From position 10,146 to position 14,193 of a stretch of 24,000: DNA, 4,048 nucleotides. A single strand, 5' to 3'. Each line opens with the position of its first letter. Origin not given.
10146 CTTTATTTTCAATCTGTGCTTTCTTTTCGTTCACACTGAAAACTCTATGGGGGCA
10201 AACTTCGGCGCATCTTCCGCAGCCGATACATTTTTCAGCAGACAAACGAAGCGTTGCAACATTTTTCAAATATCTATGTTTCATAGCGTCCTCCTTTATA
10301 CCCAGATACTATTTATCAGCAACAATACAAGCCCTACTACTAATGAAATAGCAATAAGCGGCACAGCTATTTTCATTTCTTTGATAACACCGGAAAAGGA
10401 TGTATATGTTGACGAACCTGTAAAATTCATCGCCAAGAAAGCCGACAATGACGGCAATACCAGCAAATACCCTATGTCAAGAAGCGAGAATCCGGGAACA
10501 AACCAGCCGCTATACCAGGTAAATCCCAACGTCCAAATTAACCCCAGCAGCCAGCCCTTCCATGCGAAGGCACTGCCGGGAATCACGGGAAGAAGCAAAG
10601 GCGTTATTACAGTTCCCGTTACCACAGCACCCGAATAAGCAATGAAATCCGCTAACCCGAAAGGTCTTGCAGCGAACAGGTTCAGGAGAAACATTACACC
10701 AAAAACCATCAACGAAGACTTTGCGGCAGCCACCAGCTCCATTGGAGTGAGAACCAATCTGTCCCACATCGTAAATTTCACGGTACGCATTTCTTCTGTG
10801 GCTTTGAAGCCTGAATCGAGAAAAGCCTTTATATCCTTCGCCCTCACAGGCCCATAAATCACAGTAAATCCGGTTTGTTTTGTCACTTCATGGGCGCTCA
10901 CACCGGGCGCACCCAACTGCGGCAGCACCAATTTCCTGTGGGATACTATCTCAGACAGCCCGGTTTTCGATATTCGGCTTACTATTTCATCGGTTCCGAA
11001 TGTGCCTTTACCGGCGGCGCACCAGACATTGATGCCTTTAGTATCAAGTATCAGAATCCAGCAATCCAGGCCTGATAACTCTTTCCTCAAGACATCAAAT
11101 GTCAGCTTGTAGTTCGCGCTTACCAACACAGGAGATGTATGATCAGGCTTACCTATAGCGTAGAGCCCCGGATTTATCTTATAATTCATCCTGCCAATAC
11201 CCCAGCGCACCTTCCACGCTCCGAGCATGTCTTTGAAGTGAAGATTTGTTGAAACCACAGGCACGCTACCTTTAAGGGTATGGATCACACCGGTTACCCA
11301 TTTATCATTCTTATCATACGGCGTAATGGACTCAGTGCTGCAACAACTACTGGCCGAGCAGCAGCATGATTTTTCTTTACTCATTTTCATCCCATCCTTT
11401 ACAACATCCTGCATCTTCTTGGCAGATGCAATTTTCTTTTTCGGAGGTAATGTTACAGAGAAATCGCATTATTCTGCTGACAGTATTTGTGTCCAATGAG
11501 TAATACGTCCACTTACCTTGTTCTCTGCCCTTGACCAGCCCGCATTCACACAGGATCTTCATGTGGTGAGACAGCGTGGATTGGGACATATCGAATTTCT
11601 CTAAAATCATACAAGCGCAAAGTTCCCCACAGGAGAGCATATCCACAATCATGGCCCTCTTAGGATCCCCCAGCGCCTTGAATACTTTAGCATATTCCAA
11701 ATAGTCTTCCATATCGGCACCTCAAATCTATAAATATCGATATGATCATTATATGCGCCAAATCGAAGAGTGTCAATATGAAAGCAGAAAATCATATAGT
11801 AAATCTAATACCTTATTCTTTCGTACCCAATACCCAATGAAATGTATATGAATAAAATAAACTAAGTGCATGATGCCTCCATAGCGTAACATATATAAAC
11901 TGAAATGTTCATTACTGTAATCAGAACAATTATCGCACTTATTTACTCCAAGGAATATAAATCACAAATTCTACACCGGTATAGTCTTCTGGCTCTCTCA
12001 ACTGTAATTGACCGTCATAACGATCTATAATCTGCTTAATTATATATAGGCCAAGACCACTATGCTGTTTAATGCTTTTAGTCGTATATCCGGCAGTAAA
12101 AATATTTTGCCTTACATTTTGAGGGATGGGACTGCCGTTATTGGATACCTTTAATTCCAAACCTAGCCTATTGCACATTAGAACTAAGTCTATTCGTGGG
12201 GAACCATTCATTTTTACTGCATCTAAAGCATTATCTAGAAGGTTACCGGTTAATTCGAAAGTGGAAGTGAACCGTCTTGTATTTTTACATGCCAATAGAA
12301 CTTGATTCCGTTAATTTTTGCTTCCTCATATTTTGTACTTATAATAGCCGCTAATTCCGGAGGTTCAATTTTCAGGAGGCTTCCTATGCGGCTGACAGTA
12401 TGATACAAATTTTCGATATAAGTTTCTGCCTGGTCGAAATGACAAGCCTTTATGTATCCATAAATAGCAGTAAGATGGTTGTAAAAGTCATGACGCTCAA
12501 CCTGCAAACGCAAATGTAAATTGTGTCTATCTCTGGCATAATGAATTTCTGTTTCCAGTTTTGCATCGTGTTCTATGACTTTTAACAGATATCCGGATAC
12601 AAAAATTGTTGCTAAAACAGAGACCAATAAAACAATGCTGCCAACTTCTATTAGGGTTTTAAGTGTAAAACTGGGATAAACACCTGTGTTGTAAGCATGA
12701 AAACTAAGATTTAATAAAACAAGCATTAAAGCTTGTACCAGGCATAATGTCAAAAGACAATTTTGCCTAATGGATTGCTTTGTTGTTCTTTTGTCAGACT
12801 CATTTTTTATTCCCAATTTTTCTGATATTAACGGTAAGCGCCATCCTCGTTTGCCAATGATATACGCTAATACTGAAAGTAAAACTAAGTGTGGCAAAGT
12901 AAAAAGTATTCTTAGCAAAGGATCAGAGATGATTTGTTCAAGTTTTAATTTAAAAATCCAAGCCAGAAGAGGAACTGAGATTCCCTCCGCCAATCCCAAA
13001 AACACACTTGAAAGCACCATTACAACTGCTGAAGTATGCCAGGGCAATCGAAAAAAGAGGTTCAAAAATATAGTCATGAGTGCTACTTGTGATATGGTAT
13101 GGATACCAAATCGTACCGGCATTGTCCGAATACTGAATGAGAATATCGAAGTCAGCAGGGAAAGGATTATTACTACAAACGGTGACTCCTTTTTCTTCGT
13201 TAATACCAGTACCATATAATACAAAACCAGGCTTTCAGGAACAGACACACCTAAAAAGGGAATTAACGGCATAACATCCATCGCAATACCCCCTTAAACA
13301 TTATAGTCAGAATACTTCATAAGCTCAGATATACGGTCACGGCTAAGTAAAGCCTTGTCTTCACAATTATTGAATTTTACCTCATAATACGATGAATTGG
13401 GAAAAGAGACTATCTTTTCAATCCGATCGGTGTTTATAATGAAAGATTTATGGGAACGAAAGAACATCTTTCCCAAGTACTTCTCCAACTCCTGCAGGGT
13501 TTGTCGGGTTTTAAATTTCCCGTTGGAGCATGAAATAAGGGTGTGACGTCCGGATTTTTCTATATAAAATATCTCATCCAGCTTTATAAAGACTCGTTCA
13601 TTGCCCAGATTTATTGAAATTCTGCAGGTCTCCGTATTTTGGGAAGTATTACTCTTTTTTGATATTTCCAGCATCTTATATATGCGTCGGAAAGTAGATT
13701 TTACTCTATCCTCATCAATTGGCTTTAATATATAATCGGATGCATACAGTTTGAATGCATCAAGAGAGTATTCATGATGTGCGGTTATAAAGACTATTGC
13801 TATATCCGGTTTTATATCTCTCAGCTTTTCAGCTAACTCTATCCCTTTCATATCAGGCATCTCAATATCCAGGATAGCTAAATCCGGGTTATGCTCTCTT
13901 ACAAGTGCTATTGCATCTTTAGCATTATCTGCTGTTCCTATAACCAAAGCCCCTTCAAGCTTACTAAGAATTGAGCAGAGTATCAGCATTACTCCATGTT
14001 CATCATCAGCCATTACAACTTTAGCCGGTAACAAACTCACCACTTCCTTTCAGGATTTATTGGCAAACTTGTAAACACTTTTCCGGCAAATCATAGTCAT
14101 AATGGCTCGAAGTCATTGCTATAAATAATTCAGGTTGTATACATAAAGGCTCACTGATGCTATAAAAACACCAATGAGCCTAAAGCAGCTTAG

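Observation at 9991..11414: Membrane-tethered Cys-ligated corrinoid protein plus thiol-tailed ferredoxin: an HgcA/HgcB mercury-methylation module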

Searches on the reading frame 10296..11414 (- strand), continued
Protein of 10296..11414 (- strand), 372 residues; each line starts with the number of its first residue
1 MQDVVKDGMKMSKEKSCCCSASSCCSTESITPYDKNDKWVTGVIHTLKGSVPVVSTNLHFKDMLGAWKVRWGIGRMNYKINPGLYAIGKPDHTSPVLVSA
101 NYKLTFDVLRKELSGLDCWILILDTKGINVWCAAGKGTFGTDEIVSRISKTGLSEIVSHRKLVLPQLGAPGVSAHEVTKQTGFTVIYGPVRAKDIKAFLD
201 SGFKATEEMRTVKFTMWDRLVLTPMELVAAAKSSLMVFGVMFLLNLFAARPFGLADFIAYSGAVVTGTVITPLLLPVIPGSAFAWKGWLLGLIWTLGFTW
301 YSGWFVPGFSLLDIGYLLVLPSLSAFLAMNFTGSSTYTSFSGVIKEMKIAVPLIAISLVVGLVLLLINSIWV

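Call 74: fold_search(model_id=the predicted structure, library=pdb)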
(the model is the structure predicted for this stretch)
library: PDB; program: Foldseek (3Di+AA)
matches with E <= 10: 255; with E <= 0.001: 6
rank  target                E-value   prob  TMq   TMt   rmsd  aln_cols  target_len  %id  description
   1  9a0b_A                2.6e-19  1.00  0.52  0.57   7.0       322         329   41  Structure determination of the HgcAB complex using metagenome sequence data, coevolution analysis, and ab initio struc (released 2020-06-12)
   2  2ycl_A                1.8e-07  1.00  0.28  0.24   3.0       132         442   28  complete structure of the corrinoid,iron-sulfur protein including the N-terminal domain with a 4Fe-4S cluster (released 2011-06-08)
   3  4c1n_G                6.8e-07  1.00  0.28  0.24   3.0       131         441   28  Corrinoid protein reactivation complex with activator (released 2014-08-13)
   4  2h9a_A                1.5e-06  1.00  0.28  0.27   3.1       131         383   28  Corrinoid Iron-Sulfur Protein (released 2006-09-26)
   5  4djd_C                1.2e-05  1.00  0.29  0.24   2.9       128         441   27  Crystal structure of folate-free corrinoid iron-sulfur protein (CFeSP) in complex with its methyltransferase (MeTr) (released 2012-03-14)
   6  9fzy_F                2.2e-05  1.00  0.29  0.24   3.0       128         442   28  Structure of carbon monoxide dehydrogenase/acetyl-CoA synthase (CODH/ACS) in complex with corrinoid iron-sulfur protei (released 2025-02-05)
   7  7d18                  4.7e-02  0.44  0.16  0.20  12.3       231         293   13  Crystal structure of Acidobacteriales bacterium glutaminyl cyclase (released 2021-04-14)
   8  4fbe_A                1.1e-01  0.75  0.15  0.18   6.2       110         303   12  Crystal structure of the C136A/C164A variant of mitochondrial isoform of glutaminyl cyclase from Drosophila melanogast (released 2012-08-29)
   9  4wp0_C                2.0e-01  0.35  0.17  0.15  14.5       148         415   11  Crystal structure of human kynurenine aminotransferase-I with a C-terminal V5-hexahistidine tag (released 2014-11-19)
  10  2y4o_A                3.8e-01  0.18  0.15  0.14  12.2       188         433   12  Crystal Structure of PaaK2 in complex with phenylacetyl adenylate (released 2011-03-09)
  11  4tma_D                3.8e-01  0.14  0.16  0.21  17.0       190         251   11  Crystal structure of gyrase bound to its inhibitor YacG (released 2014-07-23)
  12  6wyn                  4.0e-01  0.23  0.20  0.25  14.3       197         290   14  Transition metal inhibition and structural refinement of the M. tuberculosis esterase, Rv0045c (released 2021-05-19)
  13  3ke3                  4.7e-01  0.20  0.16  0.16  15.0       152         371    8  Crystal structure of Putative serine-pyruvate aminotransferase (YP_263484.1) from PSYCHROBACTER ARCTICUM 273-4 at 2.20 A (released 2009-11-03)
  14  5bs8_B                5.6e-01  0.20  0.17  0.23  11.5       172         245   14  Crystal structure of a topoisomerase II complex (released 2016-03-02)
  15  4u9l_A                5.9e-01  0.20  0.17  0.28  10.2       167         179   15  Structure of a membrane protein (released 2014-12-03)
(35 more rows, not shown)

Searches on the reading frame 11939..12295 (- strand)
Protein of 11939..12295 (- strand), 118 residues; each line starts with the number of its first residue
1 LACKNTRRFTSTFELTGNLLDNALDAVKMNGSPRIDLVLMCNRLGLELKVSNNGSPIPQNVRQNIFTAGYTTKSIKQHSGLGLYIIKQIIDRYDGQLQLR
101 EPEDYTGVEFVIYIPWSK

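Call 16: search_protein_families(library=ncbifam, proteins=[window:11939-12295:-], max_evalue=0.00001)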
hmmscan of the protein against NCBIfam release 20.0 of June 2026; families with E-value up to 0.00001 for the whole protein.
window:11939-12295:- (118 aa): 36 families (the best 25 are shown)
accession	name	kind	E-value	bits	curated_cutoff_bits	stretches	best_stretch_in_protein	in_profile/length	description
NF008298.1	PRK11086.1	subfamily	3.9e-19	68.5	520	1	11-117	423-526/529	DcuS/MalK family sensor histidine kinase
NF008468.0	PRK11360.1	equivalog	5.6e-14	51.4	646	1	18-116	513-608/616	two-component system sensor histidine kinase AtoS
TIGR03785.1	marine_sort_HK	equivalog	6.1e-13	48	612.2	1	18-115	604-703/703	proteobacterial dedicated sortase system histidine kinase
NF008312.0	PRK11100.1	equivalog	2.3e-12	46.5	356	1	17-112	375-470/477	two-component system sensor histidine kinase CreC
NF038334.1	malate_HK_MalK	exception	2.3e-12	46.3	800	1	14-117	426-526/533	malate sensor histidine kinase MalK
NF011627.0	PRK15053.1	equivalog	1e-11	44.1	656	1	15-117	436-540/552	sensor histidine kinase DpiB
NF052574.1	HisKinEspCMyxo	equivalog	1.1e-10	40.4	1200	1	18-115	537-636/785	serine histidine kinase EspC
NF007688.0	PRK10364.1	equivalog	5.9e-10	38.5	479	1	18-115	358-450/460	two-component system sensor histidine kinase ZraS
TIGR02938.1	nifL_nitrog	equivalog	2.1e-09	36.4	242.45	1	15-100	391-479/494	nitrogen fixation negative regulator NifL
NF038348.1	T2SS_HK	subfamily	2.5e-09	36.1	450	1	18-115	478-572/574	histidine kinase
NF053867.1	SprKinKinDBac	equivalog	5.3e-09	35.1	775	1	18-117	404-498/500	sporulation kinase KinD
NF046026.1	HisKinCckACaul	equivalog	7.5e-09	34.2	1000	1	49-116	466-532/678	cell cycle histidine kinase CckA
TIGR02916.1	PEP_his_kin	equivalog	3.8e-08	32.4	300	1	15-115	583-679/679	XrtA/PEP-CTERM system histidine kinase PrsK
NF008077.0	PRK10815.1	equivalog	3.9e-08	32.4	497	1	13-101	382-466/488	two-component system sensor histidine kinase PhoQ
TIGR01386.1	cztS_silS_copS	subfamily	5.1e-08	32.3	292.55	1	18-105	360-449/457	heavy metal sensor histidine kinase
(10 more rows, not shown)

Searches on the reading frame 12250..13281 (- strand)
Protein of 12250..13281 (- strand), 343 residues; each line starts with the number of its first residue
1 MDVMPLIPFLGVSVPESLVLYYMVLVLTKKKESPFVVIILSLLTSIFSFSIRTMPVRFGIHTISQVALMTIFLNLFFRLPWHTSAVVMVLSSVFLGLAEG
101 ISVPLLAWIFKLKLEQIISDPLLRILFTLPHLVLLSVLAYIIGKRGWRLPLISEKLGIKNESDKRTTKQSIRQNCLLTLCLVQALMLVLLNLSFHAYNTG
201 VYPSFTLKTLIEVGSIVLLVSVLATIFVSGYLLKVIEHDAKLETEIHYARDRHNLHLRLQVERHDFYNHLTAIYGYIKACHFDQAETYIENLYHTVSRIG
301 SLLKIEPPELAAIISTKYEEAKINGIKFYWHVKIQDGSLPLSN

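Call 16: search_protein_families(library=ncbifam, proteins=[window:12250-13281:-], max_evalue=0.00001)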
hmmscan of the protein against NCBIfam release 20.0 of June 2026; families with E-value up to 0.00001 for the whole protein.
window:12250-13281:- (343 aa): 0 families

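Call 47: find_encoding_contigs(protein=window:12250-13281:-, flank=10000, max_places=8)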
Protein window:12250-13281:- (343 aa): 16 contigs read that carry it; 8 places shown.
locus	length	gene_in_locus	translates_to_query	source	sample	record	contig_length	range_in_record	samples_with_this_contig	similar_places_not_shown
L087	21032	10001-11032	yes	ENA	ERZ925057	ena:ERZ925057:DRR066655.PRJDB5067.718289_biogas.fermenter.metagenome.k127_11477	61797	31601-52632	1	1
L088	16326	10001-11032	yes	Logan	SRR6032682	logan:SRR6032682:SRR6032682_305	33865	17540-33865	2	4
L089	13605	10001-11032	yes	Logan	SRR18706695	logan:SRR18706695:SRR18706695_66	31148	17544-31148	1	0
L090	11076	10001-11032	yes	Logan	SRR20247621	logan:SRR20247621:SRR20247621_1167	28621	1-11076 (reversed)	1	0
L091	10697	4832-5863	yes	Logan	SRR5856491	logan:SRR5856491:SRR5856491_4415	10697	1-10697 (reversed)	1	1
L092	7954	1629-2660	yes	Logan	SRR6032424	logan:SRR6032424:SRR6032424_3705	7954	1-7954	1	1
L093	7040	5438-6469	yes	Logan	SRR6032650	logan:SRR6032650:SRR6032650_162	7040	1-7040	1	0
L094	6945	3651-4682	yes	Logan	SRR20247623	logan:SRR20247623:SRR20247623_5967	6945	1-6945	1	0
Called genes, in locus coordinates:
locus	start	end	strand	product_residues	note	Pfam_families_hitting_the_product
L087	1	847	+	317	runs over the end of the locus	PF03186:CobD_Cbib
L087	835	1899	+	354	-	PF00155:Aminotran_1_2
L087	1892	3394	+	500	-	PF01656:CbiA, PF13500:AAA_26, PF07685:GATase_3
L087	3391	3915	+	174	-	PF02572:CobA_CobO_BtuR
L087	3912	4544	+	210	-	PF02570:CbiC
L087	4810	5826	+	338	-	PF01497:Peripla_BP_2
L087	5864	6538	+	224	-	PF01032:FecCD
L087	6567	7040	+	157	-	PF00005:ABC_tran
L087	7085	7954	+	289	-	PF04909:Amidohydro_2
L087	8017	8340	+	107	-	PF12953:DUF3842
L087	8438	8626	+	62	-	PF10133:CooT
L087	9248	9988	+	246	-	PF00072:Response_reg, PF04397:LytTR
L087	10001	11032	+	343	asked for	PF14689:SPOB_a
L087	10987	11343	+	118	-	PF02518:HATPase_c, PF14501:HATPase_c_5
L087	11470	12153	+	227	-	-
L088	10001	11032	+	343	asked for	PF14689:SPOB_a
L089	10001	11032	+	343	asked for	PF14689:SPOB_a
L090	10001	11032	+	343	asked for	PF14689:SPOB_a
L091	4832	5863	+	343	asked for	PF14689:SPOB_a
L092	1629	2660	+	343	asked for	PF14689:SPOB_a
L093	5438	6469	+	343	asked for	PF14689:SPOB_a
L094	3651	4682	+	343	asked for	PF14689:SPOB_a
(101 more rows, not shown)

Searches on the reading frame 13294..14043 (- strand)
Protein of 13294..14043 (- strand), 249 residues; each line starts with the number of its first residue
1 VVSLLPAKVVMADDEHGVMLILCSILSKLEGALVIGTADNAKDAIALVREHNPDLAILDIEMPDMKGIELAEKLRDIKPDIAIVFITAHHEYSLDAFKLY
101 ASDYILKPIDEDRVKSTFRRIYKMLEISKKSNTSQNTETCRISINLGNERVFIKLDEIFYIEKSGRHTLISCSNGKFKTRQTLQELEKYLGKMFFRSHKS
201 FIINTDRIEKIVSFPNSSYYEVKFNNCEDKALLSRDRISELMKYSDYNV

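Call 16: search_protein_families(library=ncbifam, proteins=[window:13294-14043:-], max_evalue=0.00001)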
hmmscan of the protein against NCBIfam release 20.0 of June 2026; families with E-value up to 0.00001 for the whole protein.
window:13294-14043:- (249 aa): 84 families (the best 25 are shown)
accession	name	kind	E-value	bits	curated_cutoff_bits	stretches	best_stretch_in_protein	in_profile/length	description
NF008677.0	PRK11697.1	equivalog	1.1e-35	123.2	246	1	8-226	3-217/238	two-component system response regulator BtsR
NF010684.1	PRK14084.1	equivalog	2.5e-30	106.1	375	1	8-222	2-231/254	response regulator transcription factor LytR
TIGR02875.1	spore_0_A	equivalog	2.7e-19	69.4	200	1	8-140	4-142/262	sporulation transcription factor Spo0A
NF041946.1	LuxO_transreg_Vib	equivalog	8.7e-18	64.3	800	1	11-139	1-129/463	quorum-sensing sigma-54 dependent transcriptional regulator LuxO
NF008469.0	PRK11361.1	equivalog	2.2e-17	62.9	714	1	8-132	6-130/461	acetoacetate metabolism transcriptional regulator AtoC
NF046049.1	quorum_RR_AgrA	equivalog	4e-17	62.6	400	1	57-221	57-223/238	quorum-sensing response regulator AgrA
NF001965.0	PRK00742.1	subfamily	4.5e-17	62.3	293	1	7-132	4-135/357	chemotaxis-specific protein-glutamate methyltransferase CheB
NF045944.1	ResRegRpaBCyano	equivalog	3.7e-15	55.9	330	1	11-159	2-153/229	response regulator transcription factor RpaB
NF053854.1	RespRegPhoBBctds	equivalog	4.3e-15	55.7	270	1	10-159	2-155/225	two-component system response regulator PhoB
TIGR01818.1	ntrC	equivalog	6.5e-15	54.9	558.6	1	9-137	1-129/463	nitrogen regulation protein NR(I)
NF052445.1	RespRegMctR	equivalog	7.3e-15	54.9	300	1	8-117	3-114/205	two-component system response regulator MctR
NF008296.0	PRK11083.1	equivalog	1.5e-14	53.9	273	1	7-143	4-137/228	two-component system response regulator CreB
NF041367.1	CheY_Halo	equivalog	1.7e-14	54.2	200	1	9-117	1-109/114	chemotaxis protein CheY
NF052313.1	T9SS_RR_PorX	equivalog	2e-14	53.2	300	1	8-150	2-145/513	T9SS response regulator signal transducer PorX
NF040534.1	resp_reg_YycF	equivalog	3.5e-14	52.6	340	1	8-151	2-147/231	response regulator YycF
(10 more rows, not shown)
